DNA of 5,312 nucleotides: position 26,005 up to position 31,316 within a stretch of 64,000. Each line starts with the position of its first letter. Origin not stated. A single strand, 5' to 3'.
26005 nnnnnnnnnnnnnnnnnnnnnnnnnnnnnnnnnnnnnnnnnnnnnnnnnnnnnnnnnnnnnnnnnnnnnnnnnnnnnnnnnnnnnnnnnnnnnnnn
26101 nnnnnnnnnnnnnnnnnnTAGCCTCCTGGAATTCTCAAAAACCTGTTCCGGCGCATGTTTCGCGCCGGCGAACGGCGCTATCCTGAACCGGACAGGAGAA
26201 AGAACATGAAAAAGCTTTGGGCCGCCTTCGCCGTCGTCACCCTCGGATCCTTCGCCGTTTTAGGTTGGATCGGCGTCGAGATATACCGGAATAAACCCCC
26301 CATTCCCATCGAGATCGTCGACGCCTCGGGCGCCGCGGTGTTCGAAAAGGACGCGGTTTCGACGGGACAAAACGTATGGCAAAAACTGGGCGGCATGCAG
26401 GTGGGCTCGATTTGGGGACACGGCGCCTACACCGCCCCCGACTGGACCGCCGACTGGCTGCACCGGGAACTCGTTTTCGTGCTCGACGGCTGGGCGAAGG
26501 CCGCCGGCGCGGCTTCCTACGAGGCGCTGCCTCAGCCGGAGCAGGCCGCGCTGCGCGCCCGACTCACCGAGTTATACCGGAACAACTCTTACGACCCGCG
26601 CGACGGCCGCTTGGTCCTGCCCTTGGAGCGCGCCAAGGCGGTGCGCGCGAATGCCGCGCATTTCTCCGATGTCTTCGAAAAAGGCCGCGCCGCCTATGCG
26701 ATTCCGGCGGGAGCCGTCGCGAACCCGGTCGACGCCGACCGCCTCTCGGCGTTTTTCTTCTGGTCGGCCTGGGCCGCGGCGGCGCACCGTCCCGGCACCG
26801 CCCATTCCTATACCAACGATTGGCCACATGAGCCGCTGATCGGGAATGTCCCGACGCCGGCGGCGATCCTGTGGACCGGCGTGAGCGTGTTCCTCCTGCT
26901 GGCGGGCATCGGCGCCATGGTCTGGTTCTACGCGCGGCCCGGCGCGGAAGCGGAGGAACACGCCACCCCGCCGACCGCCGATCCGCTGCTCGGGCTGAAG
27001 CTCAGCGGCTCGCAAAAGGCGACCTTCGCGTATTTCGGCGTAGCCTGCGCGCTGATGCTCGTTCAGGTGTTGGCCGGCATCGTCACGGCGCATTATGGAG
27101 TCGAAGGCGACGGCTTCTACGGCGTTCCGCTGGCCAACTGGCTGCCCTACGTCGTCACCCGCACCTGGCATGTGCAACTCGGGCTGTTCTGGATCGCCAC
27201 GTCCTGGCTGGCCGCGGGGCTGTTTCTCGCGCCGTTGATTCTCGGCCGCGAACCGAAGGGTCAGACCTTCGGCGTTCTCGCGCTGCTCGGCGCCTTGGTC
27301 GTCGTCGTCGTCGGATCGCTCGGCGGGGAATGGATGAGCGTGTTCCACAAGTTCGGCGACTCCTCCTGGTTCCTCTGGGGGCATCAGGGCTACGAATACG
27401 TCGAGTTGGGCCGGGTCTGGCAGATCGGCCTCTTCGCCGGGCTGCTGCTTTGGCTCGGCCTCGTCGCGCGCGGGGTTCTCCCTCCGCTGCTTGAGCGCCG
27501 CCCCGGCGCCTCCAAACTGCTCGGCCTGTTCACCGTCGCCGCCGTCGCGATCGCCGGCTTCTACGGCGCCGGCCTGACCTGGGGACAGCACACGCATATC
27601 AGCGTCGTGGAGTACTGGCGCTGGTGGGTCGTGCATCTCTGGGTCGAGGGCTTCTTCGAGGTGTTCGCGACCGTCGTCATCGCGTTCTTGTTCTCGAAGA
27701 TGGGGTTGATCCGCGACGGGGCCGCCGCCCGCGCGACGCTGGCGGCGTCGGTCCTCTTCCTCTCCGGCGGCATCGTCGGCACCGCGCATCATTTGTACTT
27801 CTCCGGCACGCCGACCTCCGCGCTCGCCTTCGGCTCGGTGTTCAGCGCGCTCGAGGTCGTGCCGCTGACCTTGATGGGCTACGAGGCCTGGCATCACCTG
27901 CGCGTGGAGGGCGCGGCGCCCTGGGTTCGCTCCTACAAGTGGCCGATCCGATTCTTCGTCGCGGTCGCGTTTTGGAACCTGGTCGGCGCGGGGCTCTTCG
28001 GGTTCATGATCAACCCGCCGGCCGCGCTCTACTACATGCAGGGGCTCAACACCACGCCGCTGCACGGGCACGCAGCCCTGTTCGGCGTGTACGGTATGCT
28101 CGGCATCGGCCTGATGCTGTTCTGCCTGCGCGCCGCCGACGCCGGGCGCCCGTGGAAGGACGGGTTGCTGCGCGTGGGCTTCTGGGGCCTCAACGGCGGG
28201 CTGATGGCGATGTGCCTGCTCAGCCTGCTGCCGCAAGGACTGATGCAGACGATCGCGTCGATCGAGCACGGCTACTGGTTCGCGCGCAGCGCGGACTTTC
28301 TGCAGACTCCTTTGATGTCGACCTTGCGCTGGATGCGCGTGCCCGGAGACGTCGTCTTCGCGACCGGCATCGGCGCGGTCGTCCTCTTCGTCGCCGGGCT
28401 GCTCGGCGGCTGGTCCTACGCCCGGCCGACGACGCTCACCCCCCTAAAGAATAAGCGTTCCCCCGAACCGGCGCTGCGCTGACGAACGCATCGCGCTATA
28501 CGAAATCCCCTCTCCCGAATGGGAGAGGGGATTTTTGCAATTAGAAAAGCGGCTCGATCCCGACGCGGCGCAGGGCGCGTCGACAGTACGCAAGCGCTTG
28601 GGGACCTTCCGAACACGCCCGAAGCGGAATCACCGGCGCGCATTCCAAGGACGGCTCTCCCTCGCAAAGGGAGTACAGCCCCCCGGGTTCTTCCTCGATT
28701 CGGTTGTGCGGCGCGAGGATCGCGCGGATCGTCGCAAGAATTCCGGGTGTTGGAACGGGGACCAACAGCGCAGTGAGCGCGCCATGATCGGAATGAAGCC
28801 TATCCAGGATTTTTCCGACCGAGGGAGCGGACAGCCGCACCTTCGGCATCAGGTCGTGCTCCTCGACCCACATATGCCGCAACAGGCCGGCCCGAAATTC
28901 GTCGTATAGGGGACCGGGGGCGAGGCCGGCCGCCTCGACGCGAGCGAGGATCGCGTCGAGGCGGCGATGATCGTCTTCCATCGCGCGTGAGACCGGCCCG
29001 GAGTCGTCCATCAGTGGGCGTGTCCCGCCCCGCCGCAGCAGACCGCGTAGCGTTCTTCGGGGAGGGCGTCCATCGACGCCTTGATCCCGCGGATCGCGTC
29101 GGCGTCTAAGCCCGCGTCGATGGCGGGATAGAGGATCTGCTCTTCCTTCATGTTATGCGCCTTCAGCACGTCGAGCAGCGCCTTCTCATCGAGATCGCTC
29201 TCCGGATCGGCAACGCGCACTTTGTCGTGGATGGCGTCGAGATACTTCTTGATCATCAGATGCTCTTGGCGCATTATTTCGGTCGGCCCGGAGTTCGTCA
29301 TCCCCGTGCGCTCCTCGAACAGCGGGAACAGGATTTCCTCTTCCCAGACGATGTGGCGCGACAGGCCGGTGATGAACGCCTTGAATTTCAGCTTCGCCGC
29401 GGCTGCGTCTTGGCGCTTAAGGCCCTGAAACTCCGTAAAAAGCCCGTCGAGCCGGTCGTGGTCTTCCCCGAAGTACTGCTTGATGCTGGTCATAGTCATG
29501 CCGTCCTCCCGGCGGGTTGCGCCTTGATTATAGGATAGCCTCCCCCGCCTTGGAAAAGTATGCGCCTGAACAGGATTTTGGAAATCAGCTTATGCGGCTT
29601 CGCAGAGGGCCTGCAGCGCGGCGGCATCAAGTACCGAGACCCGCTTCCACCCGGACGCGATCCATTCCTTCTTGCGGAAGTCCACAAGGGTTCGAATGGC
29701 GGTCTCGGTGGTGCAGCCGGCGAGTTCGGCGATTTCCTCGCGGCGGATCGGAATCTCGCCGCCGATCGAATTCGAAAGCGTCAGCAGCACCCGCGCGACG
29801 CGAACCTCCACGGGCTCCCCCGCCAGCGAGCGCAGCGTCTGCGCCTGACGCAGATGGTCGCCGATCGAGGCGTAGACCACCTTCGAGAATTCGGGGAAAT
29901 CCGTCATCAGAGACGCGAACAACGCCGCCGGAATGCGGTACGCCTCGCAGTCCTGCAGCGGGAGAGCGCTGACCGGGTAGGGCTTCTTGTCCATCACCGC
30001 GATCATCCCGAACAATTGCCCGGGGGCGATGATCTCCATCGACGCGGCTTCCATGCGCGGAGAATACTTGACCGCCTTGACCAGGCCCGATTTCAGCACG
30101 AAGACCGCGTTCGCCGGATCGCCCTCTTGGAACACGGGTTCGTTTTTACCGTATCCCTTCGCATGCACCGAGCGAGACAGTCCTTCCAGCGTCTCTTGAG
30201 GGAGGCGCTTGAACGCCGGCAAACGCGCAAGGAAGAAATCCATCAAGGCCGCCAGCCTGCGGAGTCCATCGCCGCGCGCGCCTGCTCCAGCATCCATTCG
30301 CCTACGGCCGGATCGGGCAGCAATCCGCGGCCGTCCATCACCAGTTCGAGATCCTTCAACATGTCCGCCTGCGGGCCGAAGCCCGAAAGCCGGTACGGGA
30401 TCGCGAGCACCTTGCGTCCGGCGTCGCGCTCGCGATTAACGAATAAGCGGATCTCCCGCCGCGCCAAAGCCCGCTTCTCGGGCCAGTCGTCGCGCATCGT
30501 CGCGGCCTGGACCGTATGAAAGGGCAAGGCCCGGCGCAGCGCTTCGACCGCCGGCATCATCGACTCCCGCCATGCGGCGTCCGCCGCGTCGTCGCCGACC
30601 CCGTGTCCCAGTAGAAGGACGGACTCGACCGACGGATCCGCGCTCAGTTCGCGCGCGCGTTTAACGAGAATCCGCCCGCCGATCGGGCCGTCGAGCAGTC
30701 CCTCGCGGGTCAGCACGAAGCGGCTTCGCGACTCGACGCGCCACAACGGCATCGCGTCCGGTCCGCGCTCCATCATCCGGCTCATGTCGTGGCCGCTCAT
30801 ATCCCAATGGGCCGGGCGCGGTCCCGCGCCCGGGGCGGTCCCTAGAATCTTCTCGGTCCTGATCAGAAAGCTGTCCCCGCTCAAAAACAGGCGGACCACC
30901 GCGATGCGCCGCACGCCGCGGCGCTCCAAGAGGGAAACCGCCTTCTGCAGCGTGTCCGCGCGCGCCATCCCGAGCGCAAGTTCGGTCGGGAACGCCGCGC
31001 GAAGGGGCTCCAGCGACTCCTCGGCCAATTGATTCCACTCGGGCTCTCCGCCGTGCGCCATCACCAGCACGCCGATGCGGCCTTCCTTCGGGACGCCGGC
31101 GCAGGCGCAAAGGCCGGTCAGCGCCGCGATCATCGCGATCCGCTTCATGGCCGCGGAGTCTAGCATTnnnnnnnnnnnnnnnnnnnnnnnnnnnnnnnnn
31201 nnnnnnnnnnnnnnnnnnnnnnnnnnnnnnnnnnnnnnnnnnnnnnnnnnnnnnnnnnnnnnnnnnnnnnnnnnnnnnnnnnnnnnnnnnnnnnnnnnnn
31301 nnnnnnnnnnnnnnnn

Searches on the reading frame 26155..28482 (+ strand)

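Call 88: search_protein_families(library=pfam, proteins=[window:26155-28482:+], max_evalue=0.00001)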
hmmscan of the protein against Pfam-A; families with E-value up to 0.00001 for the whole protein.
window:26155-28482:+ (775 aa): 2 families
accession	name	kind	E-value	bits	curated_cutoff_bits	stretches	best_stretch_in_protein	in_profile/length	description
PF22085.1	NorB_cytochrome_c-like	-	3.1e-61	207.3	29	1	51-225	1-181/181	Nitric oxide reductase subunit B, cytochrome c-like domain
PF00115.25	COX1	-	3.4e-57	194.7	34.8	1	289-734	2-436/436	Cytochrome C and Quinol oxidase polypeptide I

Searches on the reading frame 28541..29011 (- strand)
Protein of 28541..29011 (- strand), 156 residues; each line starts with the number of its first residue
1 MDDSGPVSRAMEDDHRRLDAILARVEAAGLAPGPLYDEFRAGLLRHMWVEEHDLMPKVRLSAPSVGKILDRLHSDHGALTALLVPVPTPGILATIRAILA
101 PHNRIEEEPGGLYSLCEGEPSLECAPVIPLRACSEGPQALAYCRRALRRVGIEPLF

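Call 3: search_protein_families(library=pfam, proteins=[window:28541-29011:-], max_evalue=0.01)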
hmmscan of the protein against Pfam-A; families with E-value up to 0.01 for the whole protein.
window:28541-29011:- (156 aa): 1 family
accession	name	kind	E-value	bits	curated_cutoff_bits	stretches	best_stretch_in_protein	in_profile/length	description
PF01814.28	Hemerythrin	-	1.1e-07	32.8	25.3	1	9-83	4-85/127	Hemerythrin HHE cation binding domain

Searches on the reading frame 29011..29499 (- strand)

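Call 3: search_protein_families(library=pfam, proteins=[window:29011-29499:-], max_evalue=0.01)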
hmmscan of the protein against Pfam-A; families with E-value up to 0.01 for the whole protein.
window:29011-29499:- (162 aa): 1 family
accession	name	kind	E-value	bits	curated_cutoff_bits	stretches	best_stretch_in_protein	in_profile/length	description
PF01814.28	Hemerythrin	-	8.4e-15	55.8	25.3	1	11-127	7-127/127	Hemerythrin HHE cation binding domain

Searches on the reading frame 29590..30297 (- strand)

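Call 3: search_protein_families(library=pfam, proteins=[window:29590-30297:-], max_evalue=0.01)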
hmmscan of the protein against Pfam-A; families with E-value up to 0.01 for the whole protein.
window:29590-30297:- (235 aa): 4 families
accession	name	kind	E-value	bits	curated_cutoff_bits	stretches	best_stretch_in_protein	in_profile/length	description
PF00027.35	cNMP_binding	-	1e-17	64.3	27.5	1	49-132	4-87/89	Cyclic nucleotide-binding domain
PF13545.12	HTH_Crp_2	-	2.5e-14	53.4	27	1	166-231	2-70/70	Crp-like helix-turn-helix domain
PF00325.26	Crp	-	1.6e-05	25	21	1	186-210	5-29/32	Bacterial regulatory proteins, crp family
PF25213.1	HVO_A0261_N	-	0.00038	20.7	35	1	182-214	23-55/86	HVO_A0261 N-terminal domain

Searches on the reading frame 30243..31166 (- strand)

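Call 3: search_protein_families(library=pfam, proteins=[window:30243-31166:-], max_evalue=0.01)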
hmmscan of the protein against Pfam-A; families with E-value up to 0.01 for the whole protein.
window:30243-31166:- (307 aa): 1 family
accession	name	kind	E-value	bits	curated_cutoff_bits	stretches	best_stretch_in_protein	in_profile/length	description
PF01903.22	CbiX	-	0.0046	17.7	22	0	41-96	5-63/106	CbiX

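Call 6: search_protein_families(library=ncbifam, proteins=[window:30243-31166:-], max_evalue=0.1)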
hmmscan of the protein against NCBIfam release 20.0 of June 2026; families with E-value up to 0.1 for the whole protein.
window:30243-31166:- (307 aa): 0 families
